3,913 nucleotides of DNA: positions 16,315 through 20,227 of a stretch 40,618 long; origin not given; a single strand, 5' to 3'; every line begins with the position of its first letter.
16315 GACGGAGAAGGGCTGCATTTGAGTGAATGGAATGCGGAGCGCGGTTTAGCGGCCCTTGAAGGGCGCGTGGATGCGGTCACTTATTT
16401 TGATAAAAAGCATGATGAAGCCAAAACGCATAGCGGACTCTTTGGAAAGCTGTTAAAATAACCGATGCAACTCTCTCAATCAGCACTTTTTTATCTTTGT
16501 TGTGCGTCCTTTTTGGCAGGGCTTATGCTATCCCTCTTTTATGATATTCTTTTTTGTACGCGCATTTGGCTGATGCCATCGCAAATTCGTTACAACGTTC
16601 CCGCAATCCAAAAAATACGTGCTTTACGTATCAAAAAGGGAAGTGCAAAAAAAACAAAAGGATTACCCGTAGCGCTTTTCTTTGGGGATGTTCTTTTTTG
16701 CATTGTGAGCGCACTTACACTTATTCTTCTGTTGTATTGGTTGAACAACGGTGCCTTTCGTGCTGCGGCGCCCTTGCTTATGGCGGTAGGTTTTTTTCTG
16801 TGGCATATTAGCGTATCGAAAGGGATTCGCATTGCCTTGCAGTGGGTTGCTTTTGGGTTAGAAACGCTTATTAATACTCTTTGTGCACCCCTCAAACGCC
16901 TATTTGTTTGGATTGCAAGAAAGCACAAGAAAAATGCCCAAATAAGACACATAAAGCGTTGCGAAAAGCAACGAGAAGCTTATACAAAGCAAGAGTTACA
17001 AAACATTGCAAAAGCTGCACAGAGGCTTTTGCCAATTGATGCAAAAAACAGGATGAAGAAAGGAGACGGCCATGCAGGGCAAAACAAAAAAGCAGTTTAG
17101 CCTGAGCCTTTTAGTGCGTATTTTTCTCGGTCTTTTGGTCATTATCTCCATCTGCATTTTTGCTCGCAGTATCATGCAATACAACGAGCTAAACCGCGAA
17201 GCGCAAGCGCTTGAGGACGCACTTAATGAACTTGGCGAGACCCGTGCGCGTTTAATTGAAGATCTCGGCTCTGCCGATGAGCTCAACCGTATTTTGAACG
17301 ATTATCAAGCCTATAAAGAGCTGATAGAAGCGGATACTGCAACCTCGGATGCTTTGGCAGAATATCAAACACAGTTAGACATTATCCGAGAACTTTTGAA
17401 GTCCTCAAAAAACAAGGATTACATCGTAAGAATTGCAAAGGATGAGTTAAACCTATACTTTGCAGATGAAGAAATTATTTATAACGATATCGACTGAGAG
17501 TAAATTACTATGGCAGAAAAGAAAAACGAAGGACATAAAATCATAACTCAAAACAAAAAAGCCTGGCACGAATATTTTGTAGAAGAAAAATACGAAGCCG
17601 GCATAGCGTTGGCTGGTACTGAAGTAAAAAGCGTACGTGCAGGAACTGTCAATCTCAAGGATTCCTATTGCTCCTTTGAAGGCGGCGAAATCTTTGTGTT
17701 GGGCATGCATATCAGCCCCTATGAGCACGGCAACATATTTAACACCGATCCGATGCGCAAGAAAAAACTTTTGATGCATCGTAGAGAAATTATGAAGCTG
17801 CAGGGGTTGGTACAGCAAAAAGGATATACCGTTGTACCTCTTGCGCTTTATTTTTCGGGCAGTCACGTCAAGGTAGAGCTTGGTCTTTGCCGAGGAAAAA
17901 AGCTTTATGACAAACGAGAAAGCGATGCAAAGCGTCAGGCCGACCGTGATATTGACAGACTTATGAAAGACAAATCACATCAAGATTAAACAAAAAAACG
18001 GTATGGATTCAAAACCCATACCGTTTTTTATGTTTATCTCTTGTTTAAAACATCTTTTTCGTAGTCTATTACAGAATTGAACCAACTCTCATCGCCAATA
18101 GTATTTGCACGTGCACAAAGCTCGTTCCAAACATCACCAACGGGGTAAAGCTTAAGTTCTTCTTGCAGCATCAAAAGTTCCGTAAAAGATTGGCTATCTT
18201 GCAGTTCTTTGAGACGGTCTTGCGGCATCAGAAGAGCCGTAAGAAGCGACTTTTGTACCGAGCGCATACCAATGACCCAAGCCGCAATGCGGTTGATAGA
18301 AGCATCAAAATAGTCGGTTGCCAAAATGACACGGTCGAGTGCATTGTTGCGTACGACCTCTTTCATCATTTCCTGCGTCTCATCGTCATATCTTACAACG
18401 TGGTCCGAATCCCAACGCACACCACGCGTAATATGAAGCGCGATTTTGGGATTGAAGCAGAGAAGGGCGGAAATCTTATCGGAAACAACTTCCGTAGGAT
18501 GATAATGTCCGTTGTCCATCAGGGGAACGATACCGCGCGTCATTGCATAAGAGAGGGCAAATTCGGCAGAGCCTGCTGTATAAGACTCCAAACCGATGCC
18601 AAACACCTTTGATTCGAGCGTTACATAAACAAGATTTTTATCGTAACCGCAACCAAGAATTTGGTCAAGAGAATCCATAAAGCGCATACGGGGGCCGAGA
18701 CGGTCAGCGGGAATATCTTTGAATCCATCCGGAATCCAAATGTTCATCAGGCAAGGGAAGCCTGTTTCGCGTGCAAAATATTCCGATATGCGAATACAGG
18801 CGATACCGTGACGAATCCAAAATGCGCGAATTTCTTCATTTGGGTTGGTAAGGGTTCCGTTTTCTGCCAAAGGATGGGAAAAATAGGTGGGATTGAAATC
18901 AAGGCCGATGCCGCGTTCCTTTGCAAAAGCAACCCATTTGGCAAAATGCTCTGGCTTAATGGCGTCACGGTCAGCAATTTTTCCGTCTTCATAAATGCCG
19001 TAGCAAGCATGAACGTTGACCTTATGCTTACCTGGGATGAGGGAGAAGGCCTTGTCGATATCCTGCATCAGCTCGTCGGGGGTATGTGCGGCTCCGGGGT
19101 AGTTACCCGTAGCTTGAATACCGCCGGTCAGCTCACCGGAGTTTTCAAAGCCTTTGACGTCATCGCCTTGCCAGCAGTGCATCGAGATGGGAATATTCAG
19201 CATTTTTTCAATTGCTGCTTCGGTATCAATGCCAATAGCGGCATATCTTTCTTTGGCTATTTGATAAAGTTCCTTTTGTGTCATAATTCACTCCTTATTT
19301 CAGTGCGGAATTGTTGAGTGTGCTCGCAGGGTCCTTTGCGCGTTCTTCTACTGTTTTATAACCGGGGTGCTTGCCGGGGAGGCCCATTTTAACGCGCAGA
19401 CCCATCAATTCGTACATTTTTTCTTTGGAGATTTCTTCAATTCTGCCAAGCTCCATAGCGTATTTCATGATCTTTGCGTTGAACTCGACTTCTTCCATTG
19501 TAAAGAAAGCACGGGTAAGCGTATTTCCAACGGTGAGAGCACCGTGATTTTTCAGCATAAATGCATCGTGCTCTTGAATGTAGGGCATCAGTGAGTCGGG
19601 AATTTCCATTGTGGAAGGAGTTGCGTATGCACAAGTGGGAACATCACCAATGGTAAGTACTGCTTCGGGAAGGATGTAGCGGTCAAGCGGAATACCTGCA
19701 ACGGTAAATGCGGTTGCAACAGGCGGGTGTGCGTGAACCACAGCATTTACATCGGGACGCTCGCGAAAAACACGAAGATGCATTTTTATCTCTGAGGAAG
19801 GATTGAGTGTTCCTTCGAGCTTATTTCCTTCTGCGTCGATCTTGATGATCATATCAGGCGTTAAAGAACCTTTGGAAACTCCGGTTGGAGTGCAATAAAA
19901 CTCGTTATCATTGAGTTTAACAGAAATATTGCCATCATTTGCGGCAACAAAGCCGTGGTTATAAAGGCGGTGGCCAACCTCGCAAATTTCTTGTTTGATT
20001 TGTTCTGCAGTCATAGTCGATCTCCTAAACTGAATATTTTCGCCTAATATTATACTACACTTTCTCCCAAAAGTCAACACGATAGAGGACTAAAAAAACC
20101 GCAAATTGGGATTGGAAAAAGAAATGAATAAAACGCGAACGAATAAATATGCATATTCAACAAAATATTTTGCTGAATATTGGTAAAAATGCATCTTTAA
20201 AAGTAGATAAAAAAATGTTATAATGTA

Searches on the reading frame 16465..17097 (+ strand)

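Call 81: search_protein_families(library=pfam, proteins=[window:16465-17097:+], max_evalue=0.001)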
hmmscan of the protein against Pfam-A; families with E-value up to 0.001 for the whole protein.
window:16465-17097:+ (211 aa): 1 family
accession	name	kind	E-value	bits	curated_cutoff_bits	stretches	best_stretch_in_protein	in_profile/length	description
PF09578.15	Spore_YabQ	-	3.1e-10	40.5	27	1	68-118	29-79/79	Spore cortex protein YabQ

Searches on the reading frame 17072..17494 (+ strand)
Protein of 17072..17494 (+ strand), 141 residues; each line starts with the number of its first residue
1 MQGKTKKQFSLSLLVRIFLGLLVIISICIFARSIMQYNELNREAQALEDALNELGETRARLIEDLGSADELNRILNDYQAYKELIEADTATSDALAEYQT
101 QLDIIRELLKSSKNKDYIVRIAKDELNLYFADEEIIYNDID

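Call 81: search_protein_families(library=pfam, proteins=[window:17072-17494:+], max_evalue=0.001)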
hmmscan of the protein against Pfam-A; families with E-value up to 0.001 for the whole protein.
window:17072-17494:+ (141 aa): 1 family
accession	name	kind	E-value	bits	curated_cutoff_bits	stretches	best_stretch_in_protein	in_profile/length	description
PF04977.20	DivIC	-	1.7e-07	31.4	28.9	0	21-62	3-44/80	Septum formation initiator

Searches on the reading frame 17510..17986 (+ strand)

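Call 81: search_protein_families(library=pfam, proteins=[window:17510-17986:+], max_evalue=0.001)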
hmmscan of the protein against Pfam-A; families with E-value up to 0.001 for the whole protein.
window:17510-17986:+ (159 aa): 1 family
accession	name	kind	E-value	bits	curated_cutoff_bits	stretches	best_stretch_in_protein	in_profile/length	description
PF01668.23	SmpB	-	7.9e-63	211.1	27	1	12-153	1-142/143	SmpB protein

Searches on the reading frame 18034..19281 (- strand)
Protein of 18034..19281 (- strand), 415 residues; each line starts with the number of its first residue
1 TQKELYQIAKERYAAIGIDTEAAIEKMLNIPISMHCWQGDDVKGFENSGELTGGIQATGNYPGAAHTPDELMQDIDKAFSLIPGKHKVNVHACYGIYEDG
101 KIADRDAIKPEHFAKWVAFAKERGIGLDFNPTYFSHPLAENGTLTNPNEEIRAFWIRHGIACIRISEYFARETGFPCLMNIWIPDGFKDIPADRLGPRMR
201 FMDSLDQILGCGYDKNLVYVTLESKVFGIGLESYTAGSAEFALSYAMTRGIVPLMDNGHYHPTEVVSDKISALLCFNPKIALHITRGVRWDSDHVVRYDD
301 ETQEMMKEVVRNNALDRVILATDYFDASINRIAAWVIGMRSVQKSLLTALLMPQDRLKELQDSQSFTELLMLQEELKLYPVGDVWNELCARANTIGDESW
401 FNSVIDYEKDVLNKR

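Call 81: search_protein_families(library=pfam, proteins=[window:18034-19281:-], max_evalue=0.001)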
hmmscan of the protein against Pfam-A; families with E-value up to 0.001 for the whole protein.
window:18034-19281:- (415 aa): 1 family
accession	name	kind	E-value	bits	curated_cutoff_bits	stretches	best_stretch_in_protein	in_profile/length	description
PF06134.17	RhaA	-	6.8e-179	595.8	22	1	3-415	4-417/417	L-rhamnose isomerase (RhaA)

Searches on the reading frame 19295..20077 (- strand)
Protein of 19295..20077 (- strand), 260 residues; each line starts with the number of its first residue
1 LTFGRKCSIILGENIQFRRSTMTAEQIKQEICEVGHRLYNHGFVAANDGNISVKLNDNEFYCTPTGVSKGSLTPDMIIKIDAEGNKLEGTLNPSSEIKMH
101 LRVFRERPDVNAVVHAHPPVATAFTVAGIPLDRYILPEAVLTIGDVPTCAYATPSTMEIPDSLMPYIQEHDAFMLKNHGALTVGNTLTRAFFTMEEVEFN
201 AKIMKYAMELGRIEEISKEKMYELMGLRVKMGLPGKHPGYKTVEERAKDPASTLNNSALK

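Call 81: search_protein_families(library=pfam, proteins=[window:19295-20077:-], max_evalue=0.001)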
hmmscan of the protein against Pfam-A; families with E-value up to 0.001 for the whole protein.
window:19295-20077:- (260 aa): 1 family
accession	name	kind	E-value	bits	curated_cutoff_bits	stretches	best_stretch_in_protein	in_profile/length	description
PF00596.27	Aldolase_II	-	2.6e-49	168.1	22.2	1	29-203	1-181/183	Class II Aldolase and Adducin N-terminal domain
